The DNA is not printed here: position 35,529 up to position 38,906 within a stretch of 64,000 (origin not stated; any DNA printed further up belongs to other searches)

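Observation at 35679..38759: GT-C-like polytopic membrane domain fused to a six-bladed NHL beta-propeller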

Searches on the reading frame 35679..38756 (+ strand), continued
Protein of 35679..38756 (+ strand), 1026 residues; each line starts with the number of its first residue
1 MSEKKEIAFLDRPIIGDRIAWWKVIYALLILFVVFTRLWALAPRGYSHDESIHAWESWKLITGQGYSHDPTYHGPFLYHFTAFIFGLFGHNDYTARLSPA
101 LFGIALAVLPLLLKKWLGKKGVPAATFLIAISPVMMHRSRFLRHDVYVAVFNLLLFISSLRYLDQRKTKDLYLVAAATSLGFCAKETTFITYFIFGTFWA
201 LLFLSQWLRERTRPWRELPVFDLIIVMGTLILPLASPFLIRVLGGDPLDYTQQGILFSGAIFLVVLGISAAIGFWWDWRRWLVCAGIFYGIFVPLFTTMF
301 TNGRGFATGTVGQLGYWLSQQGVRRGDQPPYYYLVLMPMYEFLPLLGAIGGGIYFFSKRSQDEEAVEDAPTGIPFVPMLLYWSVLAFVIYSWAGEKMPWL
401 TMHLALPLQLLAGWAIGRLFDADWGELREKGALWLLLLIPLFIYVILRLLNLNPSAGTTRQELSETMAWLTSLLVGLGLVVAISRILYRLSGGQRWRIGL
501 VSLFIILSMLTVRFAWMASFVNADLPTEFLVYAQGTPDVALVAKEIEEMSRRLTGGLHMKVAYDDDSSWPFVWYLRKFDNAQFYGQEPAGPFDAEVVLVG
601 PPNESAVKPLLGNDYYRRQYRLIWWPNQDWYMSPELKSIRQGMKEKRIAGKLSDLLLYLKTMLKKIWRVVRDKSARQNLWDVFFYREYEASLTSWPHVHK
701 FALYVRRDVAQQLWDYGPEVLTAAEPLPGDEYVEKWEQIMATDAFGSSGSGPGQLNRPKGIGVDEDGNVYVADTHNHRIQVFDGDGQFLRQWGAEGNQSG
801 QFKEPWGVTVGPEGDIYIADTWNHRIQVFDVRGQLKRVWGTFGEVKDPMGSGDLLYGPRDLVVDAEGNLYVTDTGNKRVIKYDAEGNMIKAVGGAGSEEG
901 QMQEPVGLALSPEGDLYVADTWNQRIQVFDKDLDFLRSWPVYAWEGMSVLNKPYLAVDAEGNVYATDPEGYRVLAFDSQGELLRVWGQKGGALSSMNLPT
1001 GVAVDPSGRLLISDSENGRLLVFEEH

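Call 78: search_protein_families(library=pfam, proteins=[L004:13101-14522:+, L047:15500-16396:-, L007:2553-4019:+, L075:8887-9837:+, L034:2816-4336:-, L033:5799-6827:+, L075:5797-8877:-, L045:2751-4493:-, L037:15478-16596:+, L033:3826-6003:+], max_evalue=0.0001)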
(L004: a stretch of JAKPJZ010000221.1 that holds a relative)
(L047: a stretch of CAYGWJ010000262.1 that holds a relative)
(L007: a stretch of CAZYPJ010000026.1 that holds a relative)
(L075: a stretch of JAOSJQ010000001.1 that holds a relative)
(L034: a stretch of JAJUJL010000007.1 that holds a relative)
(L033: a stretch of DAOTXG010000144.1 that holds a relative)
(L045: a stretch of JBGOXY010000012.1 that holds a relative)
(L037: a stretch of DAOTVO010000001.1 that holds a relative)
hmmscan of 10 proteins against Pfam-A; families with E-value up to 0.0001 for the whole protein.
L004:13101-14522:+ (474 aa): 4 families
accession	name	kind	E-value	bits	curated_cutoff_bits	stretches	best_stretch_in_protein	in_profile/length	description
PF08442.15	ATP-grasp_2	-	9.6e-65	218.4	29.5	1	96-289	1-202/202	ATP-grasp domain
PF00549.24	Ligase_CoA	-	2.4e-27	96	24.5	1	348-466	1-125/128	CoA-ligase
PF13549.11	ATP-grasp_5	-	3.8e-13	49.8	27.6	1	96-223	9-139/221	ATP-grasp domain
PF24948.1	Citrate_synth_N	-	1.5e-10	41.3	83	1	136-312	54-228/232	ATP-citrate synthase ATP-grasp domain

L047:15500-16396:- (299 aa): 4 families
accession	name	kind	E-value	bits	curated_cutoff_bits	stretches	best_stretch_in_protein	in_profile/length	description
PF04542.20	Sigma70_r2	-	4.9e-20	71.5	24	1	132-200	1-70/71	Sigma-70 region 2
PF08281.18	Sigma70_r4_2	-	1.6e-15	56.9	25.7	1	230-282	2-54/54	Sigma-70, region 4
PF04545.22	Sigma70_r4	-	3.9e-14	52.3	24.1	1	237-283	3-49/50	Sigma-70, region 4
PF13384.12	HTH_23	-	2.5e-05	24.4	24.6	1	242-272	5-35/50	Homeodomain-like domain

L007:2553-4019:+ (489 aa): 4 families
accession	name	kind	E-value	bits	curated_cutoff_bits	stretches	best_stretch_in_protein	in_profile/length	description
PF02629.25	CoA_binding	-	4.7e-31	107.9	22.3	1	209-300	3-97/97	CoA binding domain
PF00549.24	Ligase_CoA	-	3e-23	82.8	24.5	1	352-472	1-127/128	CoA-ligase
PF13607.11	Succ_CoA_lig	-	1.9e-13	50.8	27.4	1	346-484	1-134/138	Succinyl-CoA ligase like flavodoxin domain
PF13380.12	CoA_binding_2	-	3.5e-07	31.1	22.8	1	219-329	13-114/116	CoA binding domain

L075:8887-9837:+ (317 aa): 2 families
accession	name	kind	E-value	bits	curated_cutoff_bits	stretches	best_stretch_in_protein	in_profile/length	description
PF00849.27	PseudoU_synth_2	-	4.3e-22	79.4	26.8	1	66-194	2-148/152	RNA pseudouridylate synthase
PF01479.30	S4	-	1.6e-10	41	22.8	1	5-38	1-35/48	S4 domain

L034:2816-4336:- (507 aa): 6 families
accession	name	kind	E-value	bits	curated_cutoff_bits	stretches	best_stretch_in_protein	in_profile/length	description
PF16363.11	GDP_Man_Dehyd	-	2e-54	185.7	27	1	193-497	1-332/332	GDP-mannose 4,6 dehydratase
PF01370.27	Epimerase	-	8.6e-51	173.1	20.9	1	192-432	1-240/240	NAD dependent epimerase/dehydratase family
PF01073.25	3Beta_HSD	-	1.1e-08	34.9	22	1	193-414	1-222/280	3-beta hydroxysteroid dehydrogenase/isomerase family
PF04321.23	RmlD_sub_bind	-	3.2e-07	30.2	27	0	190-237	1-50/287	RmlD substrate binding domain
PF02719.21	Polysacc_synt_2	-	1.2e-06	28.4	20.2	0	334-449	133-246/293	Polysaccharide biosynthesis protein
PF07993.18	NAD_binding_4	-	7.4e-05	22.5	20.1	0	194-214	1-21/258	Male sterility protein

L033:5799-6827:+ (343 aa): 1 family
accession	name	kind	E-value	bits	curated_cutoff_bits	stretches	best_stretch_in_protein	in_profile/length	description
PF04079.22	SMC_ScpB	-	1.4e-52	177.9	27.4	1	155-312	2-159/160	Segregation and condensation complex subunit ScpB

L075:5797-8877:- (1027 aa): 2 families
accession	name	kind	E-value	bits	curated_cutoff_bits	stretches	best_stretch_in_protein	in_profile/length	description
PF07501.17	G5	-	4e-13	49.8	23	1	571-641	5-73/75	G5 domain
PF03990.20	DUF348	-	7.5e-08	32.4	24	1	510-549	1-39/41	G5-linked-Ubiquitin-like domain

L045:2751-4493:- (581 aa): 3 families
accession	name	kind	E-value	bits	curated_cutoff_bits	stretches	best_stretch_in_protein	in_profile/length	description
PF17863.7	AAA_lid_2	-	3.4e-11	43.1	22.7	1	501-552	10-64/74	AAA lid domain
PF01078.27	Mg_chelatase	-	1.4e-07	31.5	20.3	0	352-415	95-158/207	Magnesium chelatase, subunit ChlI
PF07728.20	AAA_5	-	1.3e-05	25.7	22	0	257-279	1-23/139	AAA domain (dynein-related subfamily)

L037:15478-16596:+ (373 aa): 2 families
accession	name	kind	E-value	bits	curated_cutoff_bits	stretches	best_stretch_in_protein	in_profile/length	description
PF01070.24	FMN_dh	-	3.5e-24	85.9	24.9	2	202-360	208-344/350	FMN-dependent dehydrogenase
PF01645.23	Glu_synthase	-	2.8e-05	23.9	20.4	1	200-323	191-308/369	Conserved region in glutamate synthase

L033:3826-6003:+ (726 aa): 0 families
